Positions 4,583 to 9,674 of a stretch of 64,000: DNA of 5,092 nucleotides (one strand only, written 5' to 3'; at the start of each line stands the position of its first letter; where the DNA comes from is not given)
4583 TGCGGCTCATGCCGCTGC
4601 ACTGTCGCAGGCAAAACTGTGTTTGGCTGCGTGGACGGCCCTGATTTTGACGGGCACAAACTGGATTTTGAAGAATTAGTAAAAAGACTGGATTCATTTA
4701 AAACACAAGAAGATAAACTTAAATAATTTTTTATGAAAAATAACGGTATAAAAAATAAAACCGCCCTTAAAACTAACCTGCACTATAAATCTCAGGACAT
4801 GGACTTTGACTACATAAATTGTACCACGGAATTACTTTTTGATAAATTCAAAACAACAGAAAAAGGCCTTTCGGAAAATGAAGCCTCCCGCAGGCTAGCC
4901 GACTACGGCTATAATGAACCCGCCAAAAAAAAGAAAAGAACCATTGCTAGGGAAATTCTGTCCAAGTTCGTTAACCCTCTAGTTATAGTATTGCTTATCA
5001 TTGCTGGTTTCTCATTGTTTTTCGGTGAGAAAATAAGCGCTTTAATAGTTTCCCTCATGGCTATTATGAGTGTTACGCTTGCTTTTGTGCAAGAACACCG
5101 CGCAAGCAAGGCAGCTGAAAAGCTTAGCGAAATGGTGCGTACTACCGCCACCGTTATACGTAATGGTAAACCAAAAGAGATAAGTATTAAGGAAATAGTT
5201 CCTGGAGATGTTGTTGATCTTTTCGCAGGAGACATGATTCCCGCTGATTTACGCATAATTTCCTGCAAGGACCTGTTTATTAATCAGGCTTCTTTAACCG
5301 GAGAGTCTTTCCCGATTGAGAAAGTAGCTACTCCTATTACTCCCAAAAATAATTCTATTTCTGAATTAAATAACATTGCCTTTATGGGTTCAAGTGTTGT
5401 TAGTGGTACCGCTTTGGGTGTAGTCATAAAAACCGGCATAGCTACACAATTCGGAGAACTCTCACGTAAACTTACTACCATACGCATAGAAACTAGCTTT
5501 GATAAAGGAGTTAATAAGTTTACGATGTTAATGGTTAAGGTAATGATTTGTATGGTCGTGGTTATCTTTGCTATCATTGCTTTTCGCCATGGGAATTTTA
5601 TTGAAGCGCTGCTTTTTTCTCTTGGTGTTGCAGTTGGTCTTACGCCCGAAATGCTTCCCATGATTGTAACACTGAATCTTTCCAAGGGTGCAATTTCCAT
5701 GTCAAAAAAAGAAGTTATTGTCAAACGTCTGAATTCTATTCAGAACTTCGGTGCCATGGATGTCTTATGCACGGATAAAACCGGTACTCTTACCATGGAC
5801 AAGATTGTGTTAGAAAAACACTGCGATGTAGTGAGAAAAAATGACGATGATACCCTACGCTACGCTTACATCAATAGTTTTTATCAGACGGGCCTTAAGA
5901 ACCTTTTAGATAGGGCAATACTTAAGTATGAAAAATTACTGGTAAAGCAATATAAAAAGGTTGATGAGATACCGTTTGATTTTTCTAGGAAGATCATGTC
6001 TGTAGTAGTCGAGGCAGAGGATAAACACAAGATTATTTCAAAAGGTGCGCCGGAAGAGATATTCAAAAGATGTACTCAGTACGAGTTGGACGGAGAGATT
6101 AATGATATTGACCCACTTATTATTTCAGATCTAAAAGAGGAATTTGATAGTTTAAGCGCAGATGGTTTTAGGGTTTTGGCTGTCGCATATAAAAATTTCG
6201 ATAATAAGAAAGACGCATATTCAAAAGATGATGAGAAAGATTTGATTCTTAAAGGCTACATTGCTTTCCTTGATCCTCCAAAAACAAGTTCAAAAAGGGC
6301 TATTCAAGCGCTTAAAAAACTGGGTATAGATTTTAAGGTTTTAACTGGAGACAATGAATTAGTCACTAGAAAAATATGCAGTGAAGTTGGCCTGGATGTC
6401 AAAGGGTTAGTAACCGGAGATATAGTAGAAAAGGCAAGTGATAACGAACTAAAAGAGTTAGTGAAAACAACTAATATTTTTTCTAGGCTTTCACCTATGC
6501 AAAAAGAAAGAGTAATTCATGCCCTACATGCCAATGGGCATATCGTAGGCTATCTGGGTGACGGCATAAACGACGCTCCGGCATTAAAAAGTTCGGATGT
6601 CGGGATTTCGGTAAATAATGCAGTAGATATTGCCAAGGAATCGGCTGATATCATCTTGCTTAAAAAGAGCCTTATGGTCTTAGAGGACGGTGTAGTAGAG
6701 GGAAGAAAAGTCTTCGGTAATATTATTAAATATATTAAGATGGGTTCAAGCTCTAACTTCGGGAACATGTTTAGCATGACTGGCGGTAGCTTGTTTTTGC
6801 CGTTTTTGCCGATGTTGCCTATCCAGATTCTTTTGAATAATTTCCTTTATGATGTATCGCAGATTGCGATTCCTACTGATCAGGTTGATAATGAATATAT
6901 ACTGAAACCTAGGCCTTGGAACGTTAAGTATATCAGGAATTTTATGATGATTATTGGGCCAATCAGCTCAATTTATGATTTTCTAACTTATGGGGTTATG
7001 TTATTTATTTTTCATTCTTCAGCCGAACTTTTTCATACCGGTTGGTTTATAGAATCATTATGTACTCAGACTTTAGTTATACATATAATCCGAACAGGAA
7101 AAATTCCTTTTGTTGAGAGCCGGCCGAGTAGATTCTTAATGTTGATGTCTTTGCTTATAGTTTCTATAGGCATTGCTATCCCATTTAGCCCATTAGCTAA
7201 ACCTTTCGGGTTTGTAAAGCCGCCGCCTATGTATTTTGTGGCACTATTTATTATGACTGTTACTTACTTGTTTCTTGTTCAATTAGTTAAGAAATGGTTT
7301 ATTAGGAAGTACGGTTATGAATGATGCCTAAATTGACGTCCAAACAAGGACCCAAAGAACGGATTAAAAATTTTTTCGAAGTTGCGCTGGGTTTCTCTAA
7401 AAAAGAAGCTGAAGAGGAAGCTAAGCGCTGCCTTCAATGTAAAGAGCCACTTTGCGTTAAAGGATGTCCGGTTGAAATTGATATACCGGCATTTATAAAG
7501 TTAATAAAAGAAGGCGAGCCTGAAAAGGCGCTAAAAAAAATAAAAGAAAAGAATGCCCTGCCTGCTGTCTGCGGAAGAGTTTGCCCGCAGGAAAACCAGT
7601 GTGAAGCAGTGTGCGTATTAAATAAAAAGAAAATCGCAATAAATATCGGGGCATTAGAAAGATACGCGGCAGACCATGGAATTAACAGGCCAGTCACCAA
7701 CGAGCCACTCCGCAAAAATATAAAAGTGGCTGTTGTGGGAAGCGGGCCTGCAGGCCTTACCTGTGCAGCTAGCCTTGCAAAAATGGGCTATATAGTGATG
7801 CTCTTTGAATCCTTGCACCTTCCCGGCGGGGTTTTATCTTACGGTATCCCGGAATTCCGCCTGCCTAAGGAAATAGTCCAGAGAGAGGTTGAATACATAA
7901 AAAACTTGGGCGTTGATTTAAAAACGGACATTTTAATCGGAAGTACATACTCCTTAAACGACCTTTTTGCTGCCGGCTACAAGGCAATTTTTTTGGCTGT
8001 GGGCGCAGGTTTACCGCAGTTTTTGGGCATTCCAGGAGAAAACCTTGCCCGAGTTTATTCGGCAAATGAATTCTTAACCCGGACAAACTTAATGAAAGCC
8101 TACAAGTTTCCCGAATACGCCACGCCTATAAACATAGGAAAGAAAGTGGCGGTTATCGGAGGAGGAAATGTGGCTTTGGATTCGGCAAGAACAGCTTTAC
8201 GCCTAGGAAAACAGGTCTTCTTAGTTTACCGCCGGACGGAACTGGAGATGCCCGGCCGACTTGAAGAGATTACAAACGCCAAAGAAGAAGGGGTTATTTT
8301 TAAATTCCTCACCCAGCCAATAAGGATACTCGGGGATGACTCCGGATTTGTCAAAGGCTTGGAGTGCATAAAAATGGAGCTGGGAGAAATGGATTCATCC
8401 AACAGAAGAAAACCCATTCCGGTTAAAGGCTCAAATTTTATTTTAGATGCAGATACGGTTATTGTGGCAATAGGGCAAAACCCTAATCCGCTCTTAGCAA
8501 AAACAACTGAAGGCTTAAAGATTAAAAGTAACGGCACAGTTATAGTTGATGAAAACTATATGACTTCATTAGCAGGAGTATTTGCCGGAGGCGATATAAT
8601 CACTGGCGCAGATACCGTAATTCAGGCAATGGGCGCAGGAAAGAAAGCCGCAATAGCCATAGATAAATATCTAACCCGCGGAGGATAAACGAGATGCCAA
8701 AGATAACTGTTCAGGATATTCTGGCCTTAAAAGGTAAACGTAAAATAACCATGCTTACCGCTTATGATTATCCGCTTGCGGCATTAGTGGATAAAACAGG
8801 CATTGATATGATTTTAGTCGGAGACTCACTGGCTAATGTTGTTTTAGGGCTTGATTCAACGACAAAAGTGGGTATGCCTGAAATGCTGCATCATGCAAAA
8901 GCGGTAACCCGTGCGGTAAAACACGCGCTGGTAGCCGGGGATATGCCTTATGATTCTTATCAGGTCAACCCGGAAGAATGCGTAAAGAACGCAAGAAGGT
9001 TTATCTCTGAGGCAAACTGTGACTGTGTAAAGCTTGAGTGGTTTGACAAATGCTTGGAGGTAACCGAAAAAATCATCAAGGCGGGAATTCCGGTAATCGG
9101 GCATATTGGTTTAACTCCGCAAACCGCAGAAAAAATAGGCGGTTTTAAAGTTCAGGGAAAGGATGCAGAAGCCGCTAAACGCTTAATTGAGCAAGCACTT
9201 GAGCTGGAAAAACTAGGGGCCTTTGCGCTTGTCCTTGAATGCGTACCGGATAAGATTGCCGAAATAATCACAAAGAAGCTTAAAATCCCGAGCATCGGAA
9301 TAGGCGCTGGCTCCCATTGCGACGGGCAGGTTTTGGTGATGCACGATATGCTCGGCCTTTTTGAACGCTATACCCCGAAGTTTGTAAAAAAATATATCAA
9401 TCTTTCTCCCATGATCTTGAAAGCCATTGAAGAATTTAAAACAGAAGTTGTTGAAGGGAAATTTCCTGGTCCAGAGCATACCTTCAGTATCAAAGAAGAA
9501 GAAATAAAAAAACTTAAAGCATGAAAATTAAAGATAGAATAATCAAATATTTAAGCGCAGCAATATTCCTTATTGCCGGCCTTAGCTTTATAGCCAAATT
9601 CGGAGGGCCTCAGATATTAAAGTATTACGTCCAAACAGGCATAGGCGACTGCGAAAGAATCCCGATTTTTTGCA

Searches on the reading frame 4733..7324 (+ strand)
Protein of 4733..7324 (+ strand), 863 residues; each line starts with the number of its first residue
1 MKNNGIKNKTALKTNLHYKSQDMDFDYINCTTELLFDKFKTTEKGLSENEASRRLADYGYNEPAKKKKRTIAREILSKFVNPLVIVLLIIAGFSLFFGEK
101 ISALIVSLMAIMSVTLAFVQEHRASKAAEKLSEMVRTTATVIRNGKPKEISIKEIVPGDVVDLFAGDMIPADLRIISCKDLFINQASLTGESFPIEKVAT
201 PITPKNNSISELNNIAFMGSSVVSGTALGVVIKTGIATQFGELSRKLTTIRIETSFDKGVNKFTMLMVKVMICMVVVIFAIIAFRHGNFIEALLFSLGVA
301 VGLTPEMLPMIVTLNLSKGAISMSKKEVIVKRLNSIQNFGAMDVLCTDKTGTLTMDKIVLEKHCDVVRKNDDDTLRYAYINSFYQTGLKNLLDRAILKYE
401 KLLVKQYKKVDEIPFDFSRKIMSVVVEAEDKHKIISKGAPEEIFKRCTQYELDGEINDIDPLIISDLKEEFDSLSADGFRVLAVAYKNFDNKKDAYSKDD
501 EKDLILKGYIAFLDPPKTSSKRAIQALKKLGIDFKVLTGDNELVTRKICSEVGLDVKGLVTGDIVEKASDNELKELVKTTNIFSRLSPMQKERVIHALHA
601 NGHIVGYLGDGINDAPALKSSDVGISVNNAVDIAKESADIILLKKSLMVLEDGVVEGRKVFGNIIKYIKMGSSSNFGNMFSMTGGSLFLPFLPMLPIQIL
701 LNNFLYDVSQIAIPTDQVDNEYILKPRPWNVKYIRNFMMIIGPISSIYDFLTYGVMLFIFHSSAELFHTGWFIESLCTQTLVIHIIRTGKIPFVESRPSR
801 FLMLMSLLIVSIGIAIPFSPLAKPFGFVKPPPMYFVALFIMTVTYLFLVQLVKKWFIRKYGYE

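Call 9: search_protein_families(library=pfam, proteins=[window:4733-7324:+], max_evalue=0.0001)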
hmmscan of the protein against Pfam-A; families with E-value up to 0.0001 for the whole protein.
window:4733-7324:+ (863 aa): 5 families
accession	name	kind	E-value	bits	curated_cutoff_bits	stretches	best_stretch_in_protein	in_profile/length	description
PF00122.25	E1-E2_ATPase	-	4e-41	141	28.1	1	134-326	2-181/181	E1-E2 ATPase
PF00689.26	Cation_ATPase_C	-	1.4e-20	74.3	27.3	1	691-854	1-174/175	Cation transporting ATPase, C-terminus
PF00690.31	Cation_ATPase_N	-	3e-15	56.1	20.4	1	31-94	5-69/69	Cation transporter/ATPase, N-terminus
PF00702.32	Hydrolase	-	4.1e-14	53.8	26.4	1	342-621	1-190/191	haloacid dehalogenase-like hydrolase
PF13246.12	Cation_ATPase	-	5.8e-14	52.3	21.7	1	369-450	9-91/91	Cation transport ATPase (P-type)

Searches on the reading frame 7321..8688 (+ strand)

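Call 9: search_protein_families(library=pfam, proteins=[window:7321-8688:+], max_evalue=0.0001)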
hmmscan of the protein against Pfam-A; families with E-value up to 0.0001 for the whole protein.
window:7321-8688:+ (455 aa): 14 families
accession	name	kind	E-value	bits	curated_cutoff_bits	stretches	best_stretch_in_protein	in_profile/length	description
PF14691.11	Fer4_20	-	4.1e-42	143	25.8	1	14-121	1-109/113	Dihydroprymidine dehydrogenase domain II, 4Fe-4S cluster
PF07992.20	Pyr_redox_2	-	2.6e-41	142.4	26.1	1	135-440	2-291/291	Pyridine nucleotide-disulphide oxidoreductase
PF00070.33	Pyr_redox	-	5.5e-13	49.7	22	1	275-346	1-76/82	Pyridine nucleotide-disulphide oxidoreductase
PF13738.12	Pyr_redox_3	-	1.2e-11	44.8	30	1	260-424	152-305/305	Pyridine nucleotide-disulphide oxidoreductase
PF12831.13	FAD_oxidored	-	3.8e-09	36.8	27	1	136-176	2-42/416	FAD dependent oxidoreductase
PF01262.27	AlaDh_PNT_C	-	5.2e-08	33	23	0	275-410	30-127/214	Alanine dehydrogenase/PNT, C-terminal domain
PF13450.12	NAD_binding_8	-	7.5e-08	33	21.9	1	138-172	1-35/68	NAD(P)-binding Rossmann-like domain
PF03486.20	HI0933_like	-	5.5e-06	26.5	50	0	135-166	2-33/244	HI0933-like protein Rossmann domain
PF13241.12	NAD_binding_7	-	1.9e-05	25.6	22.1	0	273-317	7-51/104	Putative NAD(P)-binding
PF01946.23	Thi4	-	4e-05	23.4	26.2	0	135-198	19-82/235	Thi4 family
PF01266.30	DAO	-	4.1e-05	23.7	27.9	0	135-169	1-35/353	FAD dependent oxidoreductase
PF01134.28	GIDA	-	4.3e-05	23.2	22.1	0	135-162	1-28/391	Glucose inhibited division protein A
PF01494.25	FAD_binding_3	-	7.6e-05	22.5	22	0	134-164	2-32/349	FAD binding domain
PF00890.30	FAD_binding_2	-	8.4e-05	22.4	20.4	0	136-165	2-31/414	FAD binding domain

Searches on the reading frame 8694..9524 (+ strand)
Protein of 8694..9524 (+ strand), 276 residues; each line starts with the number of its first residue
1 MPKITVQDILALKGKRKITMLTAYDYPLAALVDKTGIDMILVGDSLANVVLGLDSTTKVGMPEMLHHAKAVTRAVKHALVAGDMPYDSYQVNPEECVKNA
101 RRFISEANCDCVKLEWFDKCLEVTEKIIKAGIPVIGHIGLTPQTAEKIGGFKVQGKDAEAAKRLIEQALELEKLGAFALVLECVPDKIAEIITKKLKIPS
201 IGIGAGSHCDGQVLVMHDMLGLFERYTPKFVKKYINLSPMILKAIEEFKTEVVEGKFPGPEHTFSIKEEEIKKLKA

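Call 9: search_protein_families(library=pfam, proteins=[window:8694-9524:+], max_evalue=0.0001)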
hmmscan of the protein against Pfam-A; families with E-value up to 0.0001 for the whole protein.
window:8694-9524:+ (276 aa): 1 family
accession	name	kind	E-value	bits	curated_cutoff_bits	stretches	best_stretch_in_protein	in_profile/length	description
PF02548.21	Pantoate_transf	-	1.2e-107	359.6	28.7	1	3-259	1-258/259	Ketopantoate hydroxymethyltransferase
